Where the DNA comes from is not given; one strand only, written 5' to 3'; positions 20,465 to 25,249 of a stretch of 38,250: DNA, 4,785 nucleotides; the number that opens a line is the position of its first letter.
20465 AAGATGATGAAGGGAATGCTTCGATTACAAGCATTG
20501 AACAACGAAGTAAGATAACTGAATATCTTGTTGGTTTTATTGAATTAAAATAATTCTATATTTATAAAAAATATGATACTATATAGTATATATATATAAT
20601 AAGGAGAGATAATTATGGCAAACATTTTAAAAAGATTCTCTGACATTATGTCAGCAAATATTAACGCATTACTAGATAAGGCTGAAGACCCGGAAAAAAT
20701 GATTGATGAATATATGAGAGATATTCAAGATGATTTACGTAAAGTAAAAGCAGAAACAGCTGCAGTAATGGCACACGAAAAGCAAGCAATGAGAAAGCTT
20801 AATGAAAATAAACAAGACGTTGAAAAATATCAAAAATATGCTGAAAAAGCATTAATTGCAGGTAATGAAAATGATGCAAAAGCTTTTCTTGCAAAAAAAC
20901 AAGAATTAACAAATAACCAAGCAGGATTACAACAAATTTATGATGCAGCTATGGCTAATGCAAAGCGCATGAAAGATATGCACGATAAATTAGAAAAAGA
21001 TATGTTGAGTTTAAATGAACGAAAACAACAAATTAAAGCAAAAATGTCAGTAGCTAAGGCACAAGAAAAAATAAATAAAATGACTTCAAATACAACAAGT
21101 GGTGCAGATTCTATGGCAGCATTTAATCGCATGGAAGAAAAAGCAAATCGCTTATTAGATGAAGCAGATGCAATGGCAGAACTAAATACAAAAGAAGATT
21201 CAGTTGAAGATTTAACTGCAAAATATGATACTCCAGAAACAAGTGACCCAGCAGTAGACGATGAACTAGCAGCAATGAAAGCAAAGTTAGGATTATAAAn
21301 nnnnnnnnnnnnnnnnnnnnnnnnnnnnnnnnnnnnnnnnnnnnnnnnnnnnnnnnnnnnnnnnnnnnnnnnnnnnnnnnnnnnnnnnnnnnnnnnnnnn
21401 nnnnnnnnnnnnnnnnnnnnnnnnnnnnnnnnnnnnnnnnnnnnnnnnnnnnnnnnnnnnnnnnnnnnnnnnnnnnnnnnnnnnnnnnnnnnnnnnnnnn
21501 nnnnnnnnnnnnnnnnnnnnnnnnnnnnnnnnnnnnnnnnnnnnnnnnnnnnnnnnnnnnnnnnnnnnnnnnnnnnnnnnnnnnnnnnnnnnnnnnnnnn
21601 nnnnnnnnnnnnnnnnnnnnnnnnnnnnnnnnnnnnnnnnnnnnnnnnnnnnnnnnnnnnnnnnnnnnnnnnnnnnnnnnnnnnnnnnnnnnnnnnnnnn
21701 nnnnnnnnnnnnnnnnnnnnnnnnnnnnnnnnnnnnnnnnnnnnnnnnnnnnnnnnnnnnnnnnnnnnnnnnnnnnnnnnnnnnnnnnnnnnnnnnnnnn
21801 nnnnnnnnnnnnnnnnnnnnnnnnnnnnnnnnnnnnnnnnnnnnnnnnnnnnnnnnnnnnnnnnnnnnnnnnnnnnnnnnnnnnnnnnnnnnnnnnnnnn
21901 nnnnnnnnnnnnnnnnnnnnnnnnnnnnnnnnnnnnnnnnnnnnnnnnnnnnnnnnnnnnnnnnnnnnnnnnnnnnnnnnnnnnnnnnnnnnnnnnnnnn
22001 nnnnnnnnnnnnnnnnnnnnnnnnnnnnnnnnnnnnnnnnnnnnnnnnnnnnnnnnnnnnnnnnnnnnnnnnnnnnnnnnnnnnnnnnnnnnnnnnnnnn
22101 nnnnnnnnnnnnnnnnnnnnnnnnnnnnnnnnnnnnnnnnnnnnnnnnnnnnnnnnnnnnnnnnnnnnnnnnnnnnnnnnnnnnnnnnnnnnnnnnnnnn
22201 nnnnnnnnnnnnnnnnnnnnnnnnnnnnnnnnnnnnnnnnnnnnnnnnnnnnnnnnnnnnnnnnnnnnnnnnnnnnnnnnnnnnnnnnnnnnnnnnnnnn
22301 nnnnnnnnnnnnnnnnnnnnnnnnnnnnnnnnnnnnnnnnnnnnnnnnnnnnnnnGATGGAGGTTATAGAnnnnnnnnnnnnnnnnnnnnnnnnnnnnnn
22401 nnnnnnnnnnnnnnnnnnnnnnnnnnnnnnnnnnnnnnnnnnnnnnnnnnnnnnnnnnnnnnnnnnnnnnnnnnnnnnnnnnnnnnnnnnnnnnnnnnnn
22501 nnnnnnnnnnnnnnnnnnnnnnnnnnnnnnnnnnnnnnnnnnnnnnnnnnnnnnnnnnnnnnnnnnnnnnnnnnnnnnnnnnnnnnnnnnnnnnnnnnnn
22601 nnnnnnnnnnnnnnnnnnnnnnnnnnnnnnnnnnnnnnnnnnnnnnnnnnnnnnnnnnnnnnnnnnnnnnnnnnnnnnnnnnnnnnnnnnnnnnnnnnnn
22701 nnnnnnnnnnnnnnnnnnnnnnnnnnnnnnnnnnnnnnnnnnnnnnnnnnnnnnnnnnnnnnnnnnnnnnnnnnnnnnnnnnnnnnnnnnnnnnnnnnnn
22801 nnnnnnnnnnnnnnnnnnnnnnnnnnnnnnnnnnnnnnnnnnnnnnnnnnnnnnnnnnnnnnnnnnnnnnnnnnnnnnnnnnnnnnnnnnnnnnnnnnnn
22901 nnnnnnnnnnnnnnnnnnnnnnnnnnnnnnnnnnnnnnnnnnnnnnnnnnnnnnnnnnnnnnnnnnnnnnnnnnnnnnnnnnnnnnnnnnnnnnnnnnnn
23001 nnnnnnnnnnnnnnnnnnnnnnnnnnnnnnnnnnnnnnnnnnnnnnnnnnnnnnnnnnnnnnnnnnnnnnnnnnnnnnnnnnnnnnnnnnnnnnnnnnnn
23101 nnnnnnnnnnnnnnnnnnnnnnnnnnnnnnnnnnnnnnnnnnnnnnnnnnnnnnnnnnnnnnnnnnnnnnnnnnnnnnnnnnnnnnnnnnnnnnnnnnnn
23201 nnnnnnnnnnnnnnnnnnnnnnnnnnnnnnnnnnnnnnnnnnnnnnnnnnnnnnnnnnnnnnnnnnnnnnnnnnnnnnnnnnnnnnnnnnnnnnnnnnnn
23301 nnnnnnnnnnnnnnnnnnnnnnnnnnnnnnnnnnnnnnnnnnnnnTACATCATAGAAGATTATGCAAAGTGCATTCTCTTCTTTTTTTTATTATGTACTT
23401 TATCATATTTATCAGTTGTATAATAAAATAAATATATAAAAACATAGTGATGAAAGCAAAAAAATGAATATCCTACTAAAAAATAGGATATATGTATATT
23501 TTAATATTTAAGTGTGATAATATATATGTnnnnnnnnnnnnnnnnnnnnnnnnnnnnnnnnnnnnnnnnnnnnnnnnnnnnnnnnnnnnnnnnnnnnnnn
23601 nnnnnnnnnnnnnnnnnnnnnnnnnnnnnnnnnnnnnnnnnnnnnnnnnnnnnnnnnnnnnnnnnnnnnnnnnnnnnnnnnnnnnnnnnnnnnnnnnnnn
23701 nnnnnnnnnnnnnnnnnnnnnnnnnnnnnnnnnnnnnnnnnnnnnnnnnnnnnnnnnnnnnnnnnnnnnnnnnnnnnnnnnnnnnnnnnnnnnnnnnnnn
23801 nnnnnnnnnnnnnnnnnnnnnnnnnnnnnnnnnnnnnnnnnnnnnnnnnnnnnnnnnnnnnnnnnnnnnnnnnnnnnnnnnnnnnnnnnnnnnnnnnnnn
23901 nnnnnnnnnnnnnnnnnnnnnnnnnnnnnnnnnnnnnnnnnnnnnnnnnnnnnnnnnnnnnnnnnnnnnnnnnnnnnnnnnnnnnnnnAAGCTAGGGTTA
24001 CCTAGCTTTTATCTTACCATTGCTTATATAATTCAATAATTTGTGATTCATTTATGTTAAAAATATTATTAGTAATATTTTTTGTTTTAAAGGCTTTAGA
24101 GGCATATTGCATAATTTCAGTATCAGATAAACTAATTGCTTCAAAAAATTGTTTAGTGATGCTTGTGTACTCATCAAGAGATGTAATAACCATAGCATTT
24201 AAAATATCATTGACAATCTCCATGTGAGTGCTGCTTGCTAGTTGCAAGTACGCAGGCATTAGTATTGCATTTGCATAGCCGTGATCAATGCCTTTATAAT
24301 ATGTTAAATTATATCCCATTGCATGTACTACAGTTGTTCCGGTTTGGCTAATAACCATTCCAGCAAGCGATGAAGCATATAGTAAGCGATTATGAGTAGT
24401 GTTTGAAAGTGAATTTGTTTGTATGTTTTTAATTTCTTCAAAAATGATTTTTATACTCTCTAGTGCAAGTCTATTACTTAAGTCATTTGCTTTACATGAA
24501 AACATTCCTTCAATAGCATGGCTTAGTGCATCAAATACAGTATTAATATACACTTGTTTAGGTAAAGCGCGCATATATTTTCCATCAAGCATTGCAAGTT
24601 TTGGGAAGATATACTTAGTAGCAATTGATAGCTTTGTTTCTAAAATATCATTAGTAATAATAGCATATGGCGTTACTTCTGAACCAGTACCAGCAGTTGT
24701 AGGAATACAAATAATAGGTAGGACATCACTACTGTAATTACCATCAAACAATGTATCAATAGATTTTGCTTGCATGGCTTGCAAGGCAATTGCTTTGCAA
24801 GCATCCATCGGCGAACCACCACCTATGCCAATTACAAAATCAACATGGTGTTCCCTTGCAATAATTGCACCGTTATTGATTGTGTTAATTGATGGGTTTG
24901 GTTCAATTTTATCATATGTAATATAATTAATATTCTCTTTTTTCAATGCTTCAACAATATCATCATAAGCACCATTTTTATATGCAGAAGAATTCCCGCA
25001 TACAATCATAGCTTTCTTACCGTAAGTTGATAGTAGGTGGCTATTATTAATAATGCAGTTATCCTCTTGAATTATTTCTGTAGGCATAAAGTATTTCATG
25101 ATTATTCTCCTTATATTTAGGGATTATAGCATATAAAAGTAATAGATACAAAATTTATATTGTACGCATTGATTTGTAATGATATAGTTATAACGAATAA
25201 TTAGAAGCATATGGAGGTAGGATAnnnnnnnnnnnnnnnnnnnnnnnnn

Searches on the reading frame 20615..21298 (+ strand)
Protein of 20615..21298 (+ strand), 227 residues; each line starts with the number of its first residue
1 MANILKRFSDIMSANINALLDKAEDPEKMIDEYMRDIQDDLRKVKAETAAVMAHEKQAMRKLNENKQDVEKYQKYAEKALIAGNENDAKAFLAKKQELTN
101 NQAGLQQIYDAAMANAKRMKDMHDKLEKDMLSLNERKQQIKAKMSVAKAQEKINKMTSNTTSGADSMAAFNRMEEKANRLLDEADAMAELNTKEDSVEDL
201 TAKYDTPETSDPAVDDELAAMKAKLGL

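Call 18: search_protein_families(library=pfam, proteins=[window:20615-21298:+], max_evalue=0.00001)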
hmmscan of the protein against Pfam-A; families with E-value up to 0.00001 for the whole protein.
window:20615-21298:+ (227 aa): 1 family
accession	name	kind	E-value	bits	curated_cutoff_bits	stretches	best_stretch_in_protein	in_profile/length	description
PF04012.17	PspA_IM30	-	3.1e-42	145.1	33.9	1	3-224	1-217/220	PspA/IM30 family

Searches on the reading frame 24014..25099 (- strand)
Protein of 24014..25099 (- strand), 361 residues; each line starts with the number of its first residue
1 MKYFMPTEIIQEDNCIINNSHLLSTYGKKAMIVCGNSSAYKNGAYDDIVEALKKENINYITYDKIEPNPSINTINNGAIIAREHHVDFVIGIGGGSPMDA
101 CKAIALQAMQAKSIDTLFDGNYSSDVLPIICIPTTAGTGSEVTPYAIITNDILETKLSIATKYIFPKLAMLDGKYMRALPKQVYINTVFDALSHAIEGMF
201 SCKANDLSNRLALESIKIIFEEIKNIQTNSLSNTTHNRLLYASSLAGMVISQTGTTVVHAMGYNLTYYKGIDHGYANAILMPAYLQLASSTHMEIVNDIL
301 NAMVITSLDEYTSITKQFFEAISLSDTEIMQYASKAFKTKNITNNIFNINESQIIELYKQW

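Call 4: search_protein_families(library=pfam, proteins=[window:24014-25099:-])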
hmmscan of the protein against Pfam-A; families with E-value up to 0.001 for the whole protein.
window:24014-25099:- (361 aa): 3 families
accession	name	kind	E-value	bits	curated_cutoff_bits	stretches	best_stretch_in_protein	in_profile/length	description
PF00465.25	Fe-ADH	-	9.9e-50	168.8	31.3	1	6-172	1-167/168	Iron-containing alcohol dehydrogenase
PF25137.1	ADH_Fe_C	-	1.7e-26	93.6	27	1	185-360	2-192/194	Fe-containing alcohol dehydrogenase family, C-terminal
PF13685.12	Fe-ADH_2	-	5.5e-08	33.4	28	1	19-108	10-97/149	Iron-containing alcohol dehydrogenase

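Call 5: search_protein_families(library=ncbifam, proteins=[window:24014-25099:-])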
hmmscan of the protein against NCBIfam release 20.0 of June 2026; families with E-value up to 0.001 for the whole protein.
window:24014-25099:- (361 aa): 17 families
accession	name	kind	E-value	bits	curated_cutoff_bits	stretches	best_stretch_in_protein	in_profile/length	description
NF041833.1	Fe_ADH_ErcA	equivalog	1.3e-57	195.7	550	1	3-322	5-326/382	alcohol dehydrogenase-like regulatory protein ErcA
NF010378.0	PRK13805.1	equivalog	1.3e-54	185.4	951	1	5-317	461-785/872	bifunctional acetaldehyde-CoA/alcohol dehydrogenase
TIGR03405.1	Phn_Fe-ADH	equivalog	3.9e-54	183.8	423.7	1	27-348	23-345/355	iron-containing alcohol dehydrogenase PsrA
TIGR02638.1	lactal_redase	equivalog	1.6e-53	181.9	523.15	1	28-307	30-311/379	lactaldehyde reductase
NF007911.0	PRK10624.1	equivalog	3e-52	177.8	537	1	28-309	31-311/382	lactaldehyde reductase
NF007363.0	PRK09860.1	equivalog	5.3e-48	164.1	581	1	3-306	6-310/383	L-threonine dehydrogenase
NF050025.1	SulfAcetaldRedSarD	equivalog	1.3e-47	162.6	700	1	25-329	28-337/385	sulfoacetaldehyde reductase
NF053866.1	CholDhdGbsBBac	equivalog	1.6e-44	152.1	550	1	3-305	12-318/392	choline dehydrogenase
NF058672.1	4HyButDHCUPNE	equivalog_domain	1e-42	146.7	500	1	29-304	30-311/378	4-hydroxybutyrate dehydrogenase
NF011998.0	PRK15454.1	equivalog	4.5e-36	124.4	556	1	25-311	46-333/395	ethanolamine utilization ethanol dehydrogenase EutG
NF011717.0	PRK15138.1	equivalog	5.3e-32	111.3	645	1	4-333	7-347/387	alcohol dehydrogenase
TIGR04266.1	NDMA_methanol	equivalog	5.9e-19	68.2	625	1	42-306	51-321/420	NDMA-dependent methanol dehydrogenase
NF041822.1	daptide_DH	equivalog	3e-13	49.4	300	1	78-207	47-182/363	daptide-type RiPP biosynthesis dehydogenase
NF006941.0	PRK09423.1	subfamily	7.4e-12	44.8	336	1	5-201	7-182/367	glycerol dehydrogenase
NF053832.1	GlycoaldRedHalo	equivalog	3.3e-06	26.5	550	1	6-109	8-108/363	glycolaldehyde reductase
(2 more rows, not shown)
